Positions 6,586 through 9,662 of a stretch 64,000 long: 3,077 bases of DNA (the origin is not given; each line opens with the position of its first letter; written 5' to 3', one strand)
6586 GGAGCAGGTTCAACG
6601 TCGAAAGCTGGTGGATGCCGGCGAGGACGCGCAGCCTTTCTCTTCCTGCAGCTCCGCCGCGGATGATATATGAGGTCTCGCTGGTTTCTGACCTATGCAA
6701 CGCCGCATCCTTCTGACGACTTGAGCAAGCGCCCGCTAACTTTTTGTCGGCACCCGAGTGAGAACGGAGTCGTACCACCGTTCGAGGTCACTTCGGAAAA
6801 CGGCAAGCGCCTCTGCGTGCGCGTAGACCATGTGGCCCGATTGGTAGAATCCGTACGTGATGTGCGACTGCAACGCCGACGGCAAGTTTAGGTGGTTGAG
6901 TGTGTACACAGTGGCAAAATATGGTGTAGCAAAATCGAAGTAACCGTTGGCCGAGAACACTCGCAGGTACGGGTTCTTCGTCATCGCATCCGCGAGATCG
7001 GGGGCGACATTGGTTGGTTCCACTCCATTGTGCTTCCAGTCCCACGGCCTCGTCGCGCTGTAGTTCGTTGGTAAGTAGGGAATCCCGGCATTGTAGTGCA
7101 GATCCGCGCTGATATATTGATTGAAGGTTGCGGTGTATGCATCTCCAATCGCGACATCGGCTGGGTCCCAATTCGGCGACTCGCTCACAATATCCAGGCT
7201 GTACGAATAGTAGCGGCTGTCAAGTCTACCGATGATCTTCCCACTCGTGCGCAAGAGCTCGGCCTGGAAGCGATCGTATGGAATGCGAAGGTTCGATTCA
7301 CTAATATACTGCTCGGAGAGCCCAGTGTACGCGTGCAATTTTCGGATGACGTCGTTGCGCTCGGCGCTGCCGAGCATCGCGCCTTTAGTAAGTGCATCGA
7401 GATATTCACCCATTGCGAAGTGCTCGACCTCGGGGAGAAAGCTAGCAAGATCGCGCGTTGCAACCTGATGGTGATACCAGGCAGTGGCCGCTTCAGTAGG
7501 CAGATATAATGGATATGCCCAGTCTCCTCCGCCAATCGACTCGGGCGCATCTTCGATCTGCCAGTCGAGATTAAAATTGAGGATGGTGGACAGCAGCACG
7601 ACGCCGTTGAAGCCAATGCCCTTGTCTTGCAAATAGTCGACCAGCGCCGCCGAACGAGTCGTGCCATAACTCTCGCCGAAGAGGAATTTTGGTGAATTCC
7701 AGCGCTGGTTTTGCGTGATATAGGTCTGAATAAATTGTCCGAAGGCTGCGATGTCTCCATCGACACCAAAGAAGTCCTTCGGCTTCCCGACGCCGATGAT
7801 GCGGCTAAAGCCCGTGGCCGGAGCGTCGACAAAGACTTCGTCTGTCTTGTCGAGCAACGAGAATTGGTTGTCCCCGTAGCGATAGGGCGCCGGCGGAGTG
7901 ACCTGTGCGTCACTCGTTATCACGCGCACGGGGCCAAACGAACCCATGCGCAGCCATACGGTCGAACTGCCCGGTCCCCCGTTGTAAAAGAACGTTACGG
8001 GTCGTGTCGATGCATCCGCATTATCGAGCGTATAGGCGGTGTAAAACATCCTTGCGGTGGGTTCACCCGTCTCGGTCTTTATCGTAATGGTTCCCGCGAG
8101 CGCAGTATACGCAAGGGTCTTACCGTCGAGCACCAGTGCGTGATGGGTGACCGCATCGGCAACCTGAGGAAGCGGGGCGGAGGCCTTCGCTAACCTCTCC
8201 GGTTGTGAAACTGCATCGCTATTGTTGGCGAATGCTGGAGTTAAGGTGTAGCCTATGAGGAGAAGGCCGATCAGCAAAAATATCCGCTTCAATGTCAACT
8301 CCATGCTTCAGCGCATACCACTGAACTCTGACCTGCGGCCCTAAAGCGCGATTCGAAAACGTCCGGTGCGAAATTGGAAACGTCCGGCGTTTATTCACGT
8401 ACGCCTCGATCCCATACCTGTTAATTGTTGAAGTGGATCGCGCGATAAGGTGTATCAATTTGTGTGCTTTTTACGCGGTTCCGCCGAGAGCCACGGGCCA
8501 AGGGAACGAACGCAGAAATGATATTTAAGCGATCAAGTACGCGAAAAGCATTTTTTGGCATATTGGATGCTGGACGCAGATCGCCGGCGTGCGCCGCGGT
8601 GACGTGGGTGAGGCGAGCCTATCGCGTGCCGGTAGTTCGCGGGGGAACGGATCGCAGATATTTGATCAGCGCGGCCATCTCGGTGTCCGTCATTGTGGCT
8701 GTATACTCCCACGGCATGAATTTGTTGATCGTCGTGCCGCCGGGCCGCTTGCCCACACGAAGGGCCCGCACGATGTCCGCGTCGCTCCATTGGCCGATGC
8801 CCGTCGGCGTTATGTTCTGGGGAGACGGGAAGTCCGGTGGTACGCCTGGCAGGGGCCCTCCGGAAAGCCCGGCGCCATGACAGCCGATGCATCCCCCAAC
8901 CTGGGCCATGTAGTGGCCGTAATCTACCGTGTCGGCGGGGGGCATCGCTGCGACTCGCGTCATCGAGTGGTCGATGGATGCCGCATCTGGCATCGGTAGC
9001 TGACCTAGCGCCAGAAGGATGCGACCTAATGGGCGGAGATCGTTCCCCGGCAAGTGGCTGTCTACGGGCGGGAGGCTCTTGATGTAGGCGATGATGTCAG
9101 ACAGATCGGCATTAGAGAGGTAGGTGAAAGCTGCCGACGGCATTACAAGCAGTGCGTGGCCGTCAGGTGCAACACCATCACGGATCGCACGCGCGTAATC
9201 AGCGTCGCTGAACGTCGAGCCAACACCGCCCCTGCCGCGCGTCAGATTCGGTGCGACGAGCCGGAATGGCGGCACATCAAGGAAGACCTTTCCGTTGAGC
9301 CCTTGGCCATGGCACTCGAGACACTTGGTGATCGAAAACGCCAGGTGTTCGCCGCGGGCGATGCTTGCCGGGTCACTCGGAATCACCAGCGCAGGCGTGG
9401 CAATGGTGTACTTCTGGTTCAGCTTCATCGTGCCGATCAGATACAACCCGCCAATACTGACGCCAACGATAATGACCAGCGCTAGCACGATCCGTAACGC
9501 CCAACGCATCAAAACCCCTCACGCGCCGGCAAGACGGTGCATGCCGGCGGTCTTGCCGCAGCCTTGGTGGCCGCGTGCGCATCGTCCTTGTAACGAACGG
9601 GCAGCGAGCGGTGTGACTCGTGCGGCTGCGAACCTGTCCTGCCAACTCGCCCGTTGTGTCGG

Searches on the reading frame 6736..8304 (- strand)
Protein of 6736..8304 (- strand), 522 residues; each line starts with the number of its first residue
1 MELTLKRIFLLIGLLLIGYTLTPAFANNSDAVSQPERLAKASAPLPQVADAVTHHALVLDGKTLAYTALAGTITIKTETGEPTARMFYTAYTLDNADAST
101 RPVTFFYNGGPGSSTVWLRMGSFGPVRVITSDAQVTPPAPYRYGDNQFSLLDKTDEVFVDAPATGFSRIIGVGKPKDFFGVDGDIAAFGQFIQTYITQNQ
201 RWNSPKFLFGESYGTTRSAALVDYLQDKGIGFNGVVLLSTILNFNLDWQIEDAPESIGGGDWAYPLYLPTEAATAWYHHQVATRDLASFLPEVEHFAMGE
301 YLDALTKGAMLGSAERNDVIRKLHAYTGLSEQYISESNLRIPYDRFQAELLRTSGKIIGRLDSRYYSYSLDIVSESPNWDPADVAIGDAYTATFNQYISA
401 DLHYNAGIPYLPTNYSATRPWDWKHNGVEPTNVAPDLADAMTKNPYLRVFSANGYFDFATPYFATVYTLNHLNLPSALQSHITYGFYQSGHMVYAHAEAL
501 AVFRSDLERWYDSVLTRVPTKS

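Call 24: search_protein_families(library=pfam, proteins=[window:6736-8304:-], max_evalue=0.00001)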
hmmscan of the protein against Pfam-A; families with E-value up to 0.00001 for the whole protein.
window:6736-8304:- (522 aa): 1 family
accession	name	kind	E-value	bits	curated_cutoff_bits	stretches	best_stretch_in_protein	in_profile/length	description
PF00450.28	Peptidase_S10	-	5.7e-09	36.3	21.9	1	81-476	21-364/420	Serine carboxypeptidase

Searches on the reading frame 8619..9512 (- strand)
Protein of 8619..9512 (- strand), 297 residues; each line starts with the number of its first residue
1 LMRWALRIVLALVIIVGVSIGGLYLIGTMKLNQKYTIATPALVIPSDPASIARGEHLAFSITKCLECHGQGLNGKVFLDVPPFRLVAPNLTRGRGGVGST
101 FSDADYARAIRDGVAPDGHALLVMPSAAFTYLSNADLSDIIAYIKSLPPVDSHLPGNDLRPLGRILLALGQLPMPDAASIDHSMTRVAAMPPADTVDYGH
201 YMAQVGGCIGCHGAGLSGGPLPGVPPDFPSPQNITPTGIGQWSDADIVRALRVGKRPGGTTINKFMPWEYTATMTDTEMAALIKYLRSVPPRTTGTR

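Call 36: search_protein_families(library=pfam, proteins=[window:8619-9512:-], max_evalue=0.001)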
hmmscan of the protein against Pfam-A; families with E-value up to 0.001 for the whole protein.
window:8619-9512:- (297 aa): 2 families
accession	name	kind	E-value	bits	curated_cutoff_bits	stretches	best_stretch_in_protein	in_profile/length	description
PF00034.26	Cytochrom_C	-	2.7e-17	64.3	21.3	2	207-289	11-89/90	Cytochrome c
PF13442.11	Cytochrome_CBB3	-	1.3e-11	45.1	27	2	51-144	3-68/68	Cytochrome C oxidase, cbb3-type, subunit III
